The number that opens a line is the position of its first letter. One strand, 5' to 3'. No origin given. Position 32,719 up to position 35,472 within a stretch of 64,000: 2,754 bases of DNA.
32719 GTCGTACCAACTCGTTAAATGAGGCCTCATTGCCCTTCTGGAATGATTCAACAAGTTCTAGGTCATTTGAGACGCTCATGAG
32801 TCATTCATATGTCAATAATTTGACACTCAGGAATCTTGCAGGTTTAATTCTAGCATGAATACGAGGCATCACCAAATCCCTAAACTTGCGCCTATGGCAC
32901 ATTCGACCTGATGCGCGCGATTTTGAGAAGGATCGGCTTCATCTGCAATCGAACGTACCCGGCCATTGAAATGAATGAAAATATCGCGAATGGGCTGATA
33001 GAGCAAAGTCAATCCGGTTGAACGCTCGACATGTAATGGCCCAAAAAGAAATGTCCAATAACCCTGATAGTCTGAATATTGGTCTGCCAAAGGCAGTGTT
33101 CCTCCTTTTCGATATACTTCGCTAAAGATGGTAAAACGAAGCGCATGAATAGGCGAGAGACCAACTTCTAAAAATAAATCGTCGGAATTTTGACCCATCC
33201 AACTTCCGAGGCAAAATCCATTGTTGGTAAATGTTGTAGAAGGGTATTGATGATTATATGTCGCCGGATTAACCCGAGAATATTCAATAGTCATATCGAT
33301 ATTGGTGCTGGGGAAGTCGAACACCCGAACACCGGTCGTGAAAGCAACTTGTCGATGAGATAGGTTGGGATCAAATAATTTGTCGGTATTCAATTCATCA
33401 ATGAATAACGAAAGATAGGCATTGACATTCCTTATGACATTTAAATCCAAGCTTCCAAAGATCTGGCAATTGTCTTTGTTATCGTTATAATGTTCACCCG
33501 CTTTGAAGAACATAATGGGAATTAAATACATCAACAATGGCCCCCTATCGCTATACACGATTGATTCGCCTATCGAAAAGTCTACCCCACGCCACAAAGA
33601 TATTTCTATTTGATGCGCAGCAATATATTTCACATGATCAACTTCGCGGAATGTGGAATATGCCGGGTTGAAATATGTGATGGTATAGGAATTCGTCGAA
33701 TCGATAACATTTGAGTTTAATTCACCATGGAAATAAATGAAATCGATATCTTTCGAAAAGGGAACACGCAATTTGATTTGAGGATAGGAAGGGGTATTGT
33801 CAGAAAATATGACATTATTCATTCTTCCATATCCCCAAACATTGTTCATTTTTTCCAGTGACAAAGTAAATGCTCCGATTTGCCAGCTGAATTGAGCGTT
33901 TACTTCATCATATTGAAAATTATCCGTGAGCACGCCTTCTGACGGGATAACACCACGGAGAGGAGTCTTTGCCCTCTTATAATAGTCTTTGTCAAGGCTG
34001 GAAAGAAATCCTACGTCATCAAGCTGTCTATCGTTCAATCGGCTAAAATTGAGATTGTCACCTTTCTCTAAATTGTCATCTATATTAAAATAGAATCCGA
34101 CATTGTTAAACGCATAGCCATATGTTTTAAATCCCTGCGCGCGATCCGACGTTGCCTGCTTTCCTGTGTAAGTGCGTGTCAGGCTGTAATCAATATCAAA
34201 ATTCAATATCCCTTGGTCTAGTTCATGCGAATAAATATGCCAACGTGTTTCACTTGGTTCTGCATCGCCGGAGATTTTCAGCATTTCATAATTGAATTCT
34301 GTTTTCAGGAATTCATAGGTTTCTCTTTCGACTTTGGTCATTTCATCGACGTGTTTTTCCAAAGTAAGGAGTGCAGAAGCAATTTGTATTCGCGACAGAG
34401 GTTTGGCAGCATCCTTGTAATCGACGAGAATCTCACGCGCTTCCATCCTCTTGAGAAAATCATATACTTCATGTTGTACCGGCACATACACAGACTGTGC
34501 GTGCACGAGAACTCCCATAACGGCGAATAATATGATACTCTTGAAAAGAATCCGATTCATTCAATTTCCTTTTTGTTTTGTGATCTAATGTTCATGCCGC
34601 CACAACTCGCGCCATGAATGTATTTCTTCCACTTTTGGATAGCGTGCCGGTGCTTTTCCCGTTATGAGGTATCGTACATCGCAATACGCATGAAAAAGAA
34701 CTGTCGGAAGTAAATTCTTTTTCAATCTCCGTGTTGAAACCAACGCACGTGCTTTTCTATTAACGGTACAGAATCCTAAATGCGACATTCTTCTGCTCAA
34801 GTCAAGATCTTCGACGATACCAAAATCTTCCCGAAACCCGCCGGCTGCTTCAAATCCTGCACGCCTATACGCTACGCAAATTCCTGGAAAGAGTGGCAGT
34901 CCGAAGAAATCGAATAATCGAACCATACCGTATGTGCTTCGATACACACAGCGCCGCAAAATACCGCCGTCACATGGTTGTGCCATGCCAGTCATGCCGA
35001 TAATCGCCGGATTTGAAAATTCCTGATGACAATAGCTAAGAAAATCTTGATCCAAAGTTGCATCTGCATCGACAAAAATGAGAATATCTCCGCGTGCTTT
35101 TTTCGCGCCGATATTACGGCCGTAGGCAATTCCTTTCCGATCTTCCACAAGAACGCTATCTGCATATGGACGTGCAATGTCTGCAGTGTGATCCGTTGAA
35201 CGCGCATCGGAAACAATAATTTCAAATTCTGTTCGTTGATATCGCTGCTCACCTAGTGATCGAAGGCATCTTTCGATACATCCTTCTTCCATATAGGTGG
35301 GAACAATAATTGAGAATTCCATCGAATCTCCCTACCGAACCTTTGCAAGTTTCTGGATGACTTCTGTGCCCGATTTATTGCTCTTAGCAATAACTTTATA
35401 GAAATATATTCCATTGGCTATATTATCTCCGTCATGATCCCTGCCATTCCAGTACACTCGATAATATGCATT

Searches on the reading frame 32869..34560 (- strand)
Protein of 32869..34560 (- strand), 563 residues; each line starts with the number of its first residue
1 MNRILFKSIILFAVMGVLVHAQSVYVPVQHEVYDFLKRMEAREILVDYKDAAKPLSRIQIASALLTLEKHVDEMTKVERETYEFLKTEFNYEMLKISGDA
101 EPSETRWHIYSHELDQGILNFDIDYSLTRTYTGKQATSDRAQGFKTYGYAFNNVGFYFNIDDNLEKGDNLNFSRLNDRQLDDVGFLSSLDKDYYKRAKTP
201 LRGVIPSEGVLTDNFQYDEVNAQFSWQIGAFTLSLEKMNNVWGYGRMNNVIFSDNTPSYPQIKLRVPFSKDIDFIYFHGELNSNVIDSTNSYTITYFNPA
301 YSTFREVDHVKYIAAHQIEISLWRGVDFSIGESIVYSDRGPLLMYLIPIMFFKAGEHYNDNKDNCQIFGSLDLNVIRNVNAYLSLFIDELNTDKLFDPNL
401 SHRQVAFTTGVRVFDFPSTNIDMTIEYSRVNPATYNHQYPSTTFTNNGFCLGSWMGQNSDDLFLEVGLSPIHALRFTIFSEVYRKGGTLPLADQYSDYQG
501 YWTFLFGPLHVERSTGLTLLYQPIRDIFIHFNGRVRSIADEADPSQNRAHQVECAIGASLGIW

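Call 56: search_protein_families(library=pfam, proteins=[window:32869-34560:-])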
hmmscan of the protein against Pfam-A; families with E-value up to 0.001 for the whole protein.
window:32869-34560:- (563 aa): 1 family
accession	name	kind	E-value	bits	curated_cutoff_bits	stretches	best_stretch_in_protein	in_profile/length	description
PF14052.12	Caps_assemb_Wzi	-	3.2e-10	40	30.1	1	224-465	75-318/392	Capsule assembly protein Wzi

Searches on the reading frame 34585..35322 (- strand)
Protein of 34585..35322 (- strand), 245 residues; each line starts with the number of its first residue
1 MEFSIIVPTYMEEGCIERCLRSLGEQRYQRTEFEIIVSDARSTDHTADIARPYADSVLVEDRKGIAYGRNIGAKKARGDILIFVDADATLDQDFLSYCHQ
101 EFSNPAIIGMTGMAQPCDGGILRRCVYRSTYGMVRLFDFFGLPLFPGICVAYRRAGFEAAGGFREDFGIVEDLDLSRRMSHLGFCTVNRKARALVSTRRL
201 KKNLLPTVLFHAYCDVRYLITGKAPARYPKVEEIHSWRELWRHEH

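Call 56: search_protein_families(library=pfam, proteins=[window:34585-35322:-])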
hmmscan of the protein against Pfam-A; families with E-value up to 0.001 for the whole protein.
window:34585-35322:- (245 aa): 5 families
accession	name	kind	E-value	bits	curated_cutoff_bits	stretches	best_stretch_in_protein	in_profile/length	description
PF00535.33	Glycos_transf_2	-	7.9e-26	91.4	23.3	1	4-158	1-165/168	Glycosyl transferase family 2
PF13641.12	Glyco_tranf_2_3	-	3.2e-13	50.7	27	1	3-193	3-208/230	Glycosyltransferase like family 2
PF10111.15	Glyco_tranf_2_2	-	2.8e-07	30.7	27.3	1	4-95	1-99/276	Glycosyltransferase like family 2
PF13506.12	Glyco_transf_21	-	1.3e-05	25.2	21.7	1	72-185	25-143/174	Glycosyl transferase family 21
PF13632.12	Glyco_trans_2_3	-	0.00013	22.3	27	1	81-185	2-112/198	Glycosyl transferase family group 2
